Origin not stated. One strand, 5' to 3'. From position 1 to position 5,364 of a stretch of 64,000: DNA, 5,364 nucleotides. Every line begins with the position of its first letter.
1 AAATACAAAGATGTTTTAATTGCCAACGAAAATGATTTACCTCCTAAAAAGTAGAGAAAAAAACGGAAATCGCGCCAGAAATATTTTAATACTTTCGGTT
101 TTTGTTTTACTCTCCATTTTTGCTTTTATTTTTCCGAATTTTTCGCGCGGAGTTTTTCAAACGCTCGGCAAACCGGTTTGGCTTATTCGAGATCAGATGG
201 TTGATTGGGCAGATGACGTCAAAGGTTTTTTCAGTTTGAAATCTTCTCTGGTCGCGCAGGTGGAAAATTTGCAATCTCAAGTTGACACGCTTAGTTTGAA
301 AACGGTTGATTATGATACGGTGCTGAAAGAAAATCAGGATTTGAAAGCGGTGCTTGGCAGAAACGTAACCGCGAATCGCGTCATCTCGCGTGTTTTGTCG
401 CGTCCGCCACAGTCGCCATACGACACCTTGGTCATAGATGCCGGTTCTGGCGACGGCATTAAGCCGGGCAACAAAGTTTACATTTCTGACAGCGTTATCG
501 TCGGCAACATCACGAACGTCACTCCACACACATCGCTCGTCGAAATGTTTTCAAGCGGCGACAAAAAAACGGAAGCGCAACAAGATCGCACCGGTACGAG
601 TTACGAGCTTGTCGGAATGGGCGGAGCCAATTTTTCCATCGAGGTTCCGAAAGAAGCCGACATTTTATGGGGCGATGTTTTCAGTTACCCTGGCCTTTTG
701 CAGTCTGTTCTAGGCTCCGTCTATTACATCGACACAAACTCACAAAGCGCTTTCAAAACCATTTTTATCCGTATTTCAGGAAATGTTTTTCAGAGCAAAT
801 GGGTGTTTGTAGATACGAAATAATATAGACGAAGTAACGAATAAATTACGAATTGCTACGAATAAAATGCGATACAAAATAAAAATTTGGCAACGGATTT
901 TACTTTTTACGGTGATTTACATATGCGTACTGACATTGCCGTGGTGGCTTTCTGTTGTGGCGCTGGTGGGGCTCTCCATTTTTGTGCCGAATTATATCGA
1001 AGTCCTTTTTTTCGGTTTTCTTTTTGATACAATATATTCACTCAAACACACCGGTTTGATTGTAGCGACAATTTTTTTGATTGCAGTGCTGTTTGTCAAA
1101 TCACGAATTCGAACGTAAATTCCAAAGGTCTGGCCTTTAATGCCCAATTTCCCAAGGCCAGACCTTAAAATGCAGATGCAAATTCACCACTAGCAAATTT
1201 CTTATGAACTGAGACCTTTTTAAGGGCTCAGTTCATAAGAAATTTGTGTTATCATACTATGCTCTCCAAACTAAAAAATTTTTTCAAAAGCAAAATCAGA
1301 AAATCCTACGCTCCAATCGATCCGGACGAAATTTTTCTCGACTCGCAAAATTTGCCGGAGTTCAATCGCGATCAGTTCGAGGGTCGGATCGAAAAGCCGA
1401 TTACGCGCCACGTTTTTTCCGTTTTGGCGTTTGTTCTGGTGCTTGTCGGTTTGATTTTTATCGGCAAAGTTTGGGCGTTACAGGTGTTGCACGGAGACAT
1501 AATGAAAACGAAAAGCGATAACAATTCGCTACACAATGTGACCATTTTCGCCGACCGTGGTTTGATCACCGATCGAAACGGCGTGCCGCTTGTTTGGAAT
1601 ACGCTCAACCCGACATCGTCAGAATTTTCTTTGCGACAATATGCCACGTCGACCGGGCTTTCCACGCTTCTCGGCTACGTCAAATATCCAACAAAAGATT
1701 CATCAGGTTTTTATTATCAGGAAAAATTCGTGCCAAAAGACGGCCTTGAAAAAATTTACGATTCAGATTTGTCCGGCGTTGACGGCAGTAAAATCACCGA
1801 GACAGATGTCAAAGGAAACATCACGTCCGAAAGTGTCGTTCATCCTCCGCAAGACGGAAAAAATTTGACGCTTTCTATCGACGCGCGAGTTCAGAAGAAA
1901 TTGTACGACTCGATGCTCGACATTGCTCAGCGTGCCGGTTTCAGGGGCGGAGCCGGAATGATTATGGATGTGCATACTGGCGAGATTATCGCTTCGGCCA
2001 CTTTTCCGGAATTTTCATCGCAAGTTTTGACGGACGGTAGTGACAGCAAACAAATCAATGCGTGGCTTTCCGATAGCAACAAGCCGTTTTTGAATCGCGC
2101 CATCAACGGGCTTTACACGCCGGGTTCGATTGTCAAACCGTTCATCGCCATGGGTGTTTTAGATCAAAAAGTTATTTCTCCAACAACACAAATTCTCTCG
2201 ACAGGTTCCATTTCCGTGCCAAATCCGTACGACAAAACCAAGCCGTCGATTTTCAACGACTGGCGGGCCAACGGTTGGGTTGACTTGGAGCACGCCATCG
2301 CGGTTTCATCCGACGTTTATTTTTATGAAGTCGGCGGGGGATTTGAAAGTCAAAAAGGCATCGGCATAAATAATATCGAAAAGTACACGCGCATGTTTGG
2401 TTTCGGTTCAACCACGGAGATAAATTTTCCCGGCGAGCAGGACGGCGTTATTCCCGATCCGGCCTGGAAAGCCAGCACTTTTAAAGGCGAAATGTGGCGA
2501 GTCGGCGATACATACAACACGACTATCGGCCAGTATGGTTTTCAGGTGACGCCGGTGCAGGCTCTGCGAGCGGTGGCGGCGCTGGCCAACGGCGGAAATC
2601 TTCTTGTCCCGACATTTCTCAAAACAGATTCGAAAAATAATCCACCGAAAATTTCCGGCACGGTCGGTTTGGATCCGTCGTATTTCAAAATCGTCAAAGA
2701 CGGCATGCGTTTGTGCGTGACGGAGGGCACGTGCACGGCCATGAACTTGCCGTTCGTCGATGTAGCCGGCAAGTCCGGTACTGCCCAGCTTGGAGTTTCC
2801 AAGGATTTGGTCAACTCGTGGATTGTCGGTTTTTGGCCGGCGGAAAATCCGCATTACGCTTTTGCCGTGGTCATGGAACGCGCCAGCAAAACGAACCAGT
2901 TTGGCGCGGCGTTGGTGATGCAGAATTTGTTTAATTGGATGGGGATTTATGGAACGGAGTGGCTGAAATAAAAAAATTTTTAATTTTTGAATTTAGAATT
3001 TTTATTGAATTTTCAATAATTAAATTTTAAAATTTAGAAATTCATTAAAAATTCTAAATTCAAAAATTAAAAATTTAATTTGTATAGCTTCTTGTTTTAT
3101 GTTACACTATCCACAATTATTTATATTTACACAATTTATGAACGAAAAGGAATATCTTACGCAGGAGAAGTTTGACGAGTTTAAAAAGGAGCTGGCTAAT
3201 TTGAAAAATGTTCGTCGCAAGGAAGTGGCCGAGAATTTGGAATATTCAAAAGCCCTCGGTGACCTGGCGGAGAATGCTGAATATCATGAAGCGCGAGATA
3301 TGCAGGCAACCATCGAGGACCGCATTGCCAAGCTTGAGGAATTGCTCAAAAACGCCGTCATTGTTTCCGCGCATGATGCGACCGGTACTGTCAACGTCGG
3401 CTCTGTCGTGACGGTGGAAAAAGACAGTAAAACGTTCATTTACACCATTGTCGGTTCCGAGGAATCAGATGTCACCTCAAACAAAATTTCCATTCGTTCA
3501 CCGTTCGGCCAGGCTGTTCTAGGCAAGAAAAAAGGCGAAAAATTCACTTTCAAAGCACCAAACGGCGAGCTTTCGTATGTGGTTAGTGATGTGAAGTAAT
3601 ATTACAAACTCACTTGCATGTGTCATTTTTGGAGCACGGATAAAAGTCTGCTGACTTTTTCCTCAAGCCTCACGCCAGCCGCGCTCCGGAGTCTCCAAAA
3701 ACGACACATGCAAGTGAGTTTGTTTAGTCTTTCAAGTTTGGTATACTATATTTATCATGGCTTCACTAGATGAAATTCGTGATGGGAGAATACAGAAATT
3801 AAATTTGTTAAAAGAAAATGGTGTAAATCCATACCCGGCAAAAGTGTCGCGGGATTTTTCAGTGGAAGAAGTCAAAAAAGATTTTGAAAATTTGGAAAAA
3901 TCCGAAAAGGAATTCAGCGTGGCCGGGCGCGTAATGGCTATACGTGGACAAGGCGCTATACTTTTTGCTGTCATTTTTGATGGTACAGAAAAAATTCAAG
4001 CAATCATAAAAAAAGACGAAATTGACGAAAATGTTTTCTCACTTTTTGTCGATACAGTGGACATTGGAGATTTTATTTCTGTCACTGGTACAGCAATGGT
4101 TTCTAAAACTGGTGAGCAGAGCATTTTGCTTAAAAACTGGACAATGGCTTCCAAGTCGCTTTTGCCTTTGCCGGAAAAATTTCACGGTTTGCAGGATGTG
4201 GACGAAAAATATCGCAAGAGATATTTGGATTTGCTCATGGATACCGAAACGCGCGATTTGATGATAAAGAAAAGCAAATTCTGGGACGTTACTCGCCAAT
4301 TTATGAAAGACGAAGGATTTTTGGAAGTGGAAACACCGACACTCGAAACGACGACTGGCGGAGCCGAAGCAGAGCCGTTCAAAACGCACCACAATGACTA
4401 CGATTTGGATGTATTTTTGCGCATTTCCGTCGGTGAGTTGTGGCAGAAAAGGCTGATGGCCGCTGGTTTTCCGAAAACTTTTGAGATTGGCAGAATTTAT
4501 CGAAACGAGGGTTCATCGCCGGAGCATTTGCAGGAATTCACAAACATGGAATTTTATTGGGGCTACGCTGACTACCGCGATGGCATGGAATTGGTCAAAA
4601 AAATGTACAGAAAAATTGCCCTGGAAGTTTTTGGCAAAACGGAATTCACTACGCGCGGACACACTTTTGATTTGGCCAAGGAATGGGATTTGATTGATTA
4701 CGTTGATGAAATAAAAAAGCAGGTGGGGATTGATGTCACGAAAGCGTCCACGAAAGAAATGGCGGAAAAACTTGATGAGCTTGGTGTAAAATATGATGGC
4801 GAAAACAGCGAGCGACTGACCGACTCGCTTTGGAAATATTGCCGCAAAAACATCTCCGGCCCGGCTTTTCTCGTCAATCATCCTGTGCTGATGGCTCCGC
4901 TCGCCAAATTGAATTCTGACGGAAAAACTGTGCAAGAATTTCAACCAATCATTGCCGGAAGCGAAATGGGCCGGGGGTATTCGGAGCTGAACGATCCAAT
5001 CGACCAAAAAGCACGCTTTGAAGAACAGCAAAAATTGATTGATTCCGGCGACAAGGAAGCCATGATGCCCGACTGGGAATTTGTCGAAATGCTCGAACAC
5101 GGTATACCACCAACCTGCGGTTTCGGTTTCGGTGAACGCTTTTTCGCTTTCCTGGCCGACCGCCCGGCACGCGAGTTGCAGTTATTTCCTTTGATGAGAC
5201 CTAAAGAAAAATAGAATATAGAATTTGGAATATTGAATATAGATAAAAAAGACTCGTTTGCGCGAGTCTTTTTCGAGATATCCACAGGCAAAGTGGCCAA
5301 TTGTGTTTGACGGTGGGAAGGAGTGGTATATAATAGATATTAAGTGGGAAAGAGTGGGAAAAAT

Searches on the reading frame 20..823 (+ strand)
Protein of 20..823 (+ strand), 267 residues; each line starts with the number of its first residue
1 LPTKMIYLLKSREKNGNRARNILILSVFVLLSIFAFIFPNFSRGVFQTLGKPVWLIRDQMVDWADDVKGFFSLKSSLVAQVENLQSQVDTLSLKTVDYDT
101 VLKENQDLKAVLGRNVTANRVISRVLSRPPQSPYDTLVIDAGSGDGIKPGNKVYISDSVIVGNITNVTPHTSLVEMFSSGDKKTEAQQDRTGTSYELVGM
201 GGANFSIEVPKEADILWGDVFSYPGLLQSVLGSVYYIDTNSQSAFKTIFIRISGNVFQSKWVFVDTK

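Call 75: search_protein_families(library=pfam, proteins=[window:20-823:+], max_evalue=0.001)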
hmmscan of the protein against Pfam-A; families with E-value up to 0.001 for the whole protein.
window:20-823:+ (267 aa): 1 family
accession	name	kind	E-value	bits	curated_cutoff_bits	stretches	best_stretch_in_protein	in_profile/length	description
PF04085.20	MreC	-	1.4e-14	54.6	28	1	125-264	1-145/147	Rod shape-determining protein MreC, barrel core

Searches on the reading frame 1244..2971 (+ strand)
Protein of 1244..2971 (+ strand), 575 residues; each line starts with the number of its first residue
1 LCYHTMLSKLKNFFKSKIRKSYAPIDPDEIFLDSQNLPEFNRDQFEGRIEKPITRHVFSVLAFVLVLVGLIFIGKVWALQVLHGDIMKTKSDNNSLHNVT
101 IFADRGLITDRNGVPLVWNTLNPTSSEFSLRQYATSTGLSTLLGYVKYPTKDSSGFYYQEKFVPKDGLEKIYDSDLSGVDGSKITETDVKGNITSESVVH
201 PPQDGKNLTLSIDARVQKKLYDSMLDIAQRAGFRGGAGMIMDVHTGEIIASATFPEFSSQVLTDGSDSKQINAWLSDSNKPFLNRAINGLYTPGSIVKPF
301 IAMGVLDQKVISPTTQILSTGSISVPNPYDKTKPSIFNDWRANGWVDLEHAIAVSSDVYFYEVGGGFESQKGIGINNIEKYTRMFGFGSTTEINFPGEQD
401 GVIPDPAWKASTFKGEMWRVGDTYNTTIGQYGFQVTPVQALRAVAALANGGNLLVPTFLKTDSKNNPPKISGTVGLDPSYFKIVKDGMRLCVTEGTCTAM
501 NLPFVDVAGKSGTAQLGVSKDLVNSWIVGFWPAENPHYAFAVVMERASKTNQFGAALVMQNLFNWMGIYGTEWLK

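Call 28: search_protein_families(library=pfam, proteins=[window:1244-2971:+], max_evalue=0.001)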
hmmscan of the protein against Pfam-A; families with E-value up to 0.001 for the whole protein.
window:1244-2971:+ (575 aa): 2 families
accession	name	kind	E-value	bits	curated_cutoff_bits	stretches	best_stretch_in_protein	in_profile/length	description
PF00905.27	Transpeptidase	-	3.2e-50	171.5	22.1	1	236-551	1-286/299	Penicillin binding protein transpeptidase domain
PF03717.20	PBP_dimer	-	5.7e-13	50.1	24.4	1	130-196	107-178/180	Penicillin-binding Protein dimerisation domain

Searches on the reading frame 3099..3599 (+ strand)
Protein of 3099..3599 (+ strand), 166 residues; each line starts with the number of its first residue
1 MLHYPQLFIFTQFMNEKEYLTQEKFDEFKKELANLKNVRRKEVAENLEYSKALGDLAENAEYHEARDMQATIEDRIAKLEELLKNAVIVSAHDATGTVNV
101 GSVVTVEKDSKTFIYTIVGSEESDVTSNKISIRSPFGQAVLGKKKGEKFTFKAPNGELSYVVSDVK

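Call 75: search_protein_families(library=pfam, proteins=[window:3099-3599:+], max_evalue=0.001)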
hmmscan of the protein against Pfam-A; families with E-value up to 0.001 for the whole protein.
window:3099-3599:+ (166 aa): 2 families
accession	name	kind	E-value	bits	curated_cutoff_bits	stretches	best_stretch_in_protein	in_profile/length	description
PF03449.20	GreA_GreB_N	-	2.7e-22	79.2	24.5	1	19-88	2-71/71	Transcription elongation factor, N-terminal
PF01272.25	GreA_GreB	-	3.1e-22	78.8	26.9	1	95-166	3-76/77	Transcription elongation factor, GreA/GreB, C-term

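Call 82: find_encoding_contigs(protein=window:3099-3599:+, flank=10000, max_places=4)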
Protein window:3099-3599:+ (166 aa): 2 contigs read that carry it; 2 places shown.
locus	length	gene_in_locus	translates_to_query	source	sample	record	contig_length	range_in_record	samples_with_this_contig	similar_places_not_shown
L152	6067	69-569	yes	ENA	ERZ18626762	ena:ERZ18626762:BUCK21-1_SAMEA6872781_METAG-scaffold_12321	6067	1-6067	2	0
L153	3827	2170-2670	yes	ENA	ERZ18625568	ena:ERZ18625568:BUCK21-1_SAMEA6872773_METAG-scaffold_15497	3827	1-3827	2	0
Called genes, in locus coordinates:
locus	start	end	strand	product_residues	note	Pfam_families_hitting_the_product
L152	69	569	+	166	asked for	PF03449:GreA_GreB_N, PF01272:GreA_GreB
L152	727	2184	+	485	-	PF01336:tRNA_anti-codon, PF00152:tRNA-synt_2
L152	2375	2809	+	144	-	PF02381:MraZ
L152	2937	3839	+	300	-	PF01209:Ubie_methyltran (faint), PF01795:Methyltransf_5, PF01189:Methyltr_RsmB-F (weak), PF13847:Methyltransf_31 (weak), PF13649:Methyltransf_25 (weak)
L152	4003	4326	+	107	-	-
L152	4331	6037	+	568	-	PF00905:Transpeptidase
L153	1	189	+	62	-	?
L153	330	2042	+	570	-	PF03717:PBP_dimer, PF00905:Transpeptidase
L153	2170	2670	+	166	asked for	PF03449:GreA_GreB_N, PF01272:GreA_GreB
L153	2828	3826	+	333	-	?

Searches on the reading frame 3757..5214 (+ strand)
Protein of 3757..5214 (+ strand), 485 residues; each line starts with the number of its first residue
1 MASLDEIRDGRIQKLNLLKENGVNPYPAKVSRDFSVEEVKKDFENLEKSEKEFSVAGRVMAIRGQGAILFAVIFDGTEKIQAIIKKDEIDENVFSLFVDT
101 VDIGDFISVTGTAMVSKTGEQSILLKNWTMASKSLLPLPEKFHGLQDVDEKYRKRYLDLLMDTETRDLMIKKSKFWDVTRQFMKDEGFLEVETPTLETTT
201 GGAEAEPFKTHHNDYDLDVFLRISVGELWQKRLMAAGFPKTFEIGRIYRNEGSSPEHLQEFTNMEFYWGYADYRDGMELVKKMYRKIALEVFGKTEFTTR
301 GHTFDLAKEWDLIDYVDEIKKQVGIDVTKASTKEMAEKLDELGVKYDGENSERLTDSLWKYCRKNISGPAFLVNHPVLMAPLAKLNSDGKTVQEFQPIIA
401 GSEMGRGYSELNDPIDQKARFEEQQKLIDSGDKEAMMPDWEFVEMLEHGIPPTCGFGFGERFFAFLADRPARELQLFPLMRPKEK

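Call 28: search_protein_families(library=pfam, proteins=[window:3757-5214:+], max_evalue=0.001)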
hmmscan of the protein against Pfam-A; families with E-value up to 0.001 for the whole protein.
window:3757-5214:+ (485 aa): 2 families
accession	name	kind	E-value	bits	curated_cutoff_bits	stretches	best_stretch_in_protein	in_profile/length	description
PF00152.25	tRNA-synt_2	-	7.7e-62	209.5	25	1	149-480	3-307/308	tRNA synthetases class II (D, K and N)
PF01336.31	tRNA_anti-codon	-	2.4e-11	43.8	27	1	54-129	2-73/75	OB-fold nucleic acid binding domain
